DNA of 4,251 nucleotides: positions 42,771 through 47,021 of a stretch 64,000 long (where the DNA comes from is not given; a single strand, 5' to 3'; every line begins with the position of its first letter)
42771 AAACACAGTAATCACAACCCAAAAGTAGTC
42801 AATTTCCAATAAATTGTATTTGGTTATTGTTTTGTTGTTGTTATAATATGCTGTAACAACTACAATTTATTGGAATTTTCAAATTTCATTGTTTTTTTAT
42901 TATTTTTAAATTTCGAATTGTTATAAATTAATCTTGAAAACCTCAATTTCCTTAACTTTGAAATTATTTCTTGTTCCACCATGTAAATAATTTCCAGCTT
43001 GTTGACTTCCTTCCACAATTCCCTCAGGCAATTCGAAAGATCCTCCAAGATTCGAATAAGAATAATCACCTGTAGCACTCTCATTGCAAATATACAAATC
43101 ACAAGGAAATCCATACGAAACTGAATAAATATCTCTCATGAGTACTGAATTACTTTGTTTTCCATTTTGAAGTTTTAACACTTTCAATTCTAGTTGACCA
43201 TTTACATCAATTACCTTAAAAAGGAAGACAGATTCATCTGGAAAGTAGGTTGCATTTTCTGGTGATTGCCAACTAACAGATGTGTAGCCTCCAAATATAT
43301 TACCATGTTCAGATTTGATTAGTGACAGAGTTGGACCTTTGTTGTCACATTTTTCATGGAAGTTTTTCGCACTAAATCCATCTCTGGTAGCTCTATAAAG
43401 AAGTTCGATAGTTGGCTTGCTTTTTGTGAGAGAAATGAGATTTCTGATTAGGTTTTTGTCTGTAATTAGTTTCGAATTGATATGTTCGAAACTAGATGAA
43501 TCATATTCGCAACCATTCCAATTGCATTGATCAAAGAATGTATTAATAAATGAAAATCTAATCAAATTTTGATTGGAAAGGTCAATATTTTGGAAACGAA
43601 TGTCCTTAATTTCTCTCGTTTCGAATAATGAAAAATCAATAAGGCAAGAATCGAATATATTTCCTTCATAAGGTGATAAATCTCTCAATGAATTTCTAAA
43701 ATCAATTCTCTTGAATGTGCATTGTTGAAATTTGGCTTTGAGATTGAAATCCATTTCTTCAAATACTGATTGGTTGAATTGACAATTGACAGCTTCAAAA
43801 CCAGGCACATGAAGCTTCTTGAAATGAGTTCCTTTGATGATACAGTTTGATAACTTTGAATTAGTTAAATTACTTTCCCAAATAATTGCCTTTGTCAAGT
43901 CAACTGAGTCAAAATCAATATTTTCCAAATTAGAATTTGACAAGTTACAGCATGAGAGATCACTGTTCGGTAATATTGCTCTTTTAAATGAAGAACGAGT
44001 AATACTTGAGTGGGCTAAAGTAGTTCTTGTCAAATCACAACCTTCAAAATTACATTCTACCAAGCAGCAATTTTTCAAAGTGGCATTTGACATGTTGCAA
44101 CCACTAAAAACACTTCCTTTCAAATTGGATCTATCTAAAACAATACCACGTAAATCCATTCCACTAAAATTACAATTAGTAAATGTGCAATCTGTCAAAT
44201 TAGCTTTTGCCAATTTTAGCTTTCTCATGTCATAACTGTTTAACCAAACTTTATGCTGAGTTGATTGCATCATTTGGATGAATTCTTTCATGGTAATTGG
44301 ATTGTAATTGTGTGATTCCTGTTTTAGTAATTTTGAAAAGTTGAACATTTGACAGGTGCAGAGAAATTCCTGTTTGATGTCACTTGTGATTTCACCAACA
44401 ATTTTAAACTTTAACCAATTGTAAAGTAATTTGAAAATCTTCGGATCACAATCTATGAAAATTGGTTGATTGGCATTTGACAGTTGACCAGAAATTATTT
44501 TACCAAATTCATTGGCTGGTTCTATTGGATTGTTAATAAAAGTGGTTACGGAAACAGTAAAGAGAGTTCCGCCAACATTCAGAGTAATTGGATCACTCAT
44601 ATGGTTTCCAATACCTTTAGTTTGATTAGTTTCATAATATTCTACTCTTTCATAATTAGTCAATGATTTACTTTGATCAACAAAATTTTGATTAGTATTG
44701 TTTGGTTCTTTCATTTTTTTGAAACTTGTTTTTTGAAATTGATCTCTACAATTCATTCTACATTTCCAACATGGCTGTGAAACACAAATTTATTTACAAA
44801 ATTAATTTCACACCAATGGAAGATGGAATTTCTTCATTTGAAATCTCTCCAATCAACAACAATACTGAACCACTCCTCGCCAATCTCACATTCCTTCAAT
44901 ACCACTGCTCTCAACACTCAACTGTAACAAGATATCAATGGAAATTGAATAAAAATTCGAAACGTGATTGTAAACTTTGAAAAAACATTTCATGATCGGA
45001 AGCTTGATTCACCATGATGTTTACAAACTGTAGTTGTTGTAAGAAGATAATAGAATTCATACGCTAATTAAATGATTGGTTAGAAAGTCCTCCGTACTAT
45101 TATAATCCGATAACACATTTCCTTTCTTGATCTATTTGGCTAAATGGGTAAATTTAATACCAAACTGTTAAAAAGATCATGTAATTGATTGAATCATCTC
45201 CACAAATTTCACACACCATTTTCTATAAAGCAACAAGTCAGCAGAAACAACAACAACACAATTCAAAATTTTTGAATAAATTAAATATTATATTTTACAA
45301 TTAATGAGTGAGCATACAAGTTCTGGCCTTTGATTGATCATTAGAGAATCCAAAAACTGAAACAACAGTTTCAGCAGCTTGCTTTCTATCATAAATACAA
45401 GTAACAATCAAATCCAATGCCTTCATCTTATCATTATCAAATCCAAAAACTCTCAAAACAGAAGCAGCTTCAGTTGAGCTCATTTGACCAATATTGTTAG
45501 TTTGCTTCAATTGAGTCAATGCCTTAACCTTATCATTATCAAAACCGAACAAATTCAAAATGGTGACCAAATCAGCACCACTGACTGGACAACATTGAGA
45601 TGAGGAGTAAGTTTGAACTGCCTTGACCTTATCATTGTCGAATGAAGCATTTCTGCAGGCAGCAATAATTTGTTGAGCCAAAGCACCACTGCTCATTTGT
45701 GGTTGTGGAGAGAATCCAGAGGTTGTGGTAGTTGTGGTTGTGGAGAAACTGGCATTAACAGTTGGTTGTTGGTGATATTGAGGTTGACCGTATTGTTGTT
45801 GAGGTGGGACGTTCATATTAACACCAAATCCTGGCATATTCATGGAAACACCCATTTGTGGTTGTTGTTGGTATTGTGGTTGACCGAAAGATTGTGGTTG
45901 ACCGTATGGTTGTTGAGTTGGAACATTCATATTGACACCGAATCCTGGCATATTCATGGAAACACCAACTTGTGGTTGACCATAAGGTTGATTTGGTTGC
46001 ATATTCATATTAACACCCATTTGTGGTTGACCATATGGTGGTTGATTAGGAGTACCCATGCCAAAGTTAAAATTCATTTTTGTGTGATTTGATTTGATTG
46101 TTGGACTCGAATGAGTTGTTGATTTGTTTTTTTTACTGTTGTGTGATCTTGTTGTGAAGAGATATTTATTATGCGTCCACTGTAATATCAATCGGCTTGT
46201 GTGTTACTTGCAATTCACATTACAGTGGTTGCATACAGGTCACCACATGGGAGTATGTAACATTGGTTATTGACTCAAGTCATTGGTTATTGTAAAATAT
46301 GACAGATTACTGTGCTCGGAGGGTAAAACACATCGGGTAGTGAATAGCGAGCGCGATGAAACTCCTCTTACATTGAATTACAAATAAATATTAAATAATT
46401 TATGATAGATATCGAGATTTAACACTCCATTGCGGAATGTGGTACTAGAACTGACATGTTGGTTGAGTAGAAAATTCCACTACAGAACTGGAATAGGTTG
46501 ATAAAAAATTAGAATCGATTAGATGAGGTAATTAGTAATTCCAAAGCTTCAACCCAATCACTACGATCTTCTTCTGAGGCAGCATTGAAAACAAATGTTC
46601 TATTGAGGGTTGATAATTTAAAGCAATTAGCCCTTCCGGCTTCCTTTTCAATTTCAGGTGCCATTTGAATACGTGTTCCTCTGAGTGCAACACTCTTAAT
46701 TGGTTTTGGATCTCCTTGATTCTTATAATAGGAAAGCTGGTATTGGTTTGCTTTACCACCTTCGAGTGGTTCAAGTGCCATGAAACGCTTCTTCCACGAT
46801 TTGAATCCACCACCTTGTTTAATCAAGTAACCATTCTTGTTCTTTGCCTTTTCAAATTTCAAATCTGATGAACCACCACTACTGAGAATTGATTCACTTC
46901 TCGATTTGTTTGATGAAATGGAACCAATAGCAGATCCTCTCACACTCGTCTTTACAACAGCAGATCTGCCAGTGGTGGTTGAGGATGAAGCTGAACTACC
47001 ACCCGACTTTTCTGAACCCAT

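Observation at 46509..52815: Degenerate kinesin motor joined to a very long coiled coil and a C-terminal PH domain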

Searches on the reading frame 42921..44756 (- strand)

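Call 33: search_protein_families(library=pfam, max_evalue=0.00001, proteins=[window:42921-44756:-])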
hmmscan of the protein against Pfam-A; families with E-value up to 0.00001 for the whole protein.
window:42921-44756:- (611 aa): 4 families
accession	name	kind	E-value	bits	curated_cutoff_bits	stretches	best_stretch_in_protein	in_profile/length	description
PF00805.28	Pentapeptide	-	1e-27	95.7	20.2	3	201-239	2-40/40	Pentapeptide repeats (8 copies)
PF07534.22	TLD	-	5.5e-24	85.4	24.5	1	428-609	4-169/170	TLDc domain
PF13599.13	Pentapeptide_4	-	7.2e-24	84.1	38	2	185-259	1-70/78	Pentapeptide repeat region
PF13576.12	Pentapeptide_3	-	5.9e-12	46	27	0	208-241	7-43/48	Pentapeptide repeats (9 copies)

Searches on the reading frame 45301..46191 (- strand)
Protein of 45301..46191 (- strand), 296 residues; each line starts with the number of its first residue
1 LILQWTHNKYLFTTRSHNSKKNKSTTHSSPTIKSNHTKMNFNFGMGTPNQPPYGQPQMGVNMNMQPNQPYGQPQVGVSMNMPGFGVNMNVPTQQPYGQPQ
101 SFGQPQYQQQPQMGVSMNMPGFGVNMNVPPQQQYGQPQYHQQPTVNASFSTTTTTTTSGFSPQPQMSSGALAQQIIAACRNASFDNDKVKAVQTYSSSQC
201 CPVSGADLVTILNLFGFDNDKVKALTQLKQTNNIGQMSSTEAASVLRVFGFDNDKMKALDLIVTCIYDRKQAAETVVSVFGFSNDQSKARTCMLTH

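Call 33: search_protein_families(library=pfam, max_evalue=0.00001, proteins=[window:45301-46191:-])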
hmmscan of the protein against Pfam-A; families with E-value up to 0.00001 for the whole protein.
window:45301-46191:- (296 aa): 1 family
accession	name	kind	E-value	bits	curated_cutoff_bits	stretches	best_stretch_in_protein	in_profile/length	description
PF14771.11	DUF4476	-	5.3e-33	113.6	22.5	2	199-293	1-91/91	Domain of unknown function (DUF4476)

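Call 56: list_cluster_members(proteins=[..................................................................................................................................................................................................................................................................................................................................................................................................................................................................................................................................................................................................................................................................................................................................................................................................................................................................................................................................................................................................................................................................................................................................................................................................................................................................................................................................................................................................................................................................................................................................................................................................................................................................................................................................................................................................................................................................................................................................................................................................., window:45304-46077:-, window:41826-42533:-, window:46512-51083:-, window:51096-51812:-, window:51955-52374:-])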
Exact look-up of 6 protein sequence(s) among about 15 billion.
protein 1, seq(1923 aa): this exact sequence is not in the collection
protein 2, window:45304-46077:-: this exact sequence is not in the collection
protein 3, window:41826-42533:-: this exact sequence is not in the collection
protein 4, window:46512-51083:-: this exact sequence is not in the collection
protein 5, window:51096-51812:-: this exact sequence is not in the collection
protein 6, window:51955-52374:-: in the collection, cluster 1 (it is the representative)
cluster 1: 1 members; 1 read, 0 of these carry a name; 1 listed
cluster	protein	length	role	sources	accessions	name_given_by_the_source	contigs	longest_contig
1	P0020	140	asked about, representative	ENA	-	-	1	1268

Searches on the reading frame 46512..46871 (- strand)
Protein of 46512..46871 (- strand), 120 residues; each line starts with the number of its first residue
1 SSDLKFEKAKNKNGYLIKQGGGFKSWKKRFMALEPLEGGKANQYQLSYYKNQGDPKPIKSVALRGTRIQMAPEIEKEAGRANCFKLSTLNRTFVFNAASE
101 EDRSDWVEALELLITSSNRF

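Call 41: search_solved_structures(query=window:46512-46871:-, max_evalue=0.01, show_alignments=2)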
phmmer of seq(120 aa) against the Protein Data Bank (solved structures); distinct sequences matched with E-value up to 0.01: 23.
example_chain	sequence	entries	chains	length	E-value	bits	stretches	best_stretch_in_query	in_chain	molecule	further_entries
1eaz_A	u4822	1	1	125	4.9e-09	39.8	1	9-114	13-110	TANDEM PH DOMAIN CONTAINING PROTEIN-1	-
1u5d_A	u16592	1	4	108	9.7e-09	38.9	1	45-114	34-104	Src Kinase-associated Phosphoprotein of 55 kDa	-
1fao_A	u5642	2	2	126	1.1e-08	38.7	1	11-112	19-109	DUAL ADAPTOR OF PHOSPHOTYROSINE AND 3-PHOSPHOINOSITIDES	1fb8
3tfm_A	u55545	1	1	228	6.2e-07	33.1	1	11-116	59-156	Myosin X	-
1x1g_A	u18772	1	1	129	7.8e-07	32.7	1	11-115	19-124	Pleckstrin 2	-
1zm0_A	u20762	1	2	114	2.9e-06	30.9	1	11-113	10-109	Pleckstrin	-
1x05_A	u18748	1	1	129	3.8e-06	30.5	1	11-113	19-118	Pleckstrin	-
1xx0_A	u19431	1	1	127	4.2e-06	30.4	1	11-113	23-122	Pleckstrin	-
2i5c_A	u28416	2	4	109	4.8e-06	30.2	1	12-112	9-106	Pleckstrin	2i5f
1pls_A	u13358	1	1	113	5.9e-06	29.9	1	9-111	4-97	PLECKSTRIN HOMOLOGY DOMAIN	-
2d9y_A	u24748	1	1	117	6.9e-05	26.5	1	11-110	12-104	Pleckstrin homology domain-containing protein family A member 6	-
2yry_A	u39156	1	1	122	9e-05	26.1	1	11-110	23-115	Pleckstrin homology domain-containing family A member 6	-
4h6y_A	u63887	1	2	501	0.00028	24.5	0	44-118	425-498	FERM, RhoGEF and pleckstrin domain-containing protein 1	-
1u5g_A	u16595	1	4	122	0.00029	24.5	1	26-114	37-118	Src-associated adaptor protein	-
1u5f_A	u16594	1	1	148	0.00046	23.8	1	26-114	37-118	Src-associated adaptor protein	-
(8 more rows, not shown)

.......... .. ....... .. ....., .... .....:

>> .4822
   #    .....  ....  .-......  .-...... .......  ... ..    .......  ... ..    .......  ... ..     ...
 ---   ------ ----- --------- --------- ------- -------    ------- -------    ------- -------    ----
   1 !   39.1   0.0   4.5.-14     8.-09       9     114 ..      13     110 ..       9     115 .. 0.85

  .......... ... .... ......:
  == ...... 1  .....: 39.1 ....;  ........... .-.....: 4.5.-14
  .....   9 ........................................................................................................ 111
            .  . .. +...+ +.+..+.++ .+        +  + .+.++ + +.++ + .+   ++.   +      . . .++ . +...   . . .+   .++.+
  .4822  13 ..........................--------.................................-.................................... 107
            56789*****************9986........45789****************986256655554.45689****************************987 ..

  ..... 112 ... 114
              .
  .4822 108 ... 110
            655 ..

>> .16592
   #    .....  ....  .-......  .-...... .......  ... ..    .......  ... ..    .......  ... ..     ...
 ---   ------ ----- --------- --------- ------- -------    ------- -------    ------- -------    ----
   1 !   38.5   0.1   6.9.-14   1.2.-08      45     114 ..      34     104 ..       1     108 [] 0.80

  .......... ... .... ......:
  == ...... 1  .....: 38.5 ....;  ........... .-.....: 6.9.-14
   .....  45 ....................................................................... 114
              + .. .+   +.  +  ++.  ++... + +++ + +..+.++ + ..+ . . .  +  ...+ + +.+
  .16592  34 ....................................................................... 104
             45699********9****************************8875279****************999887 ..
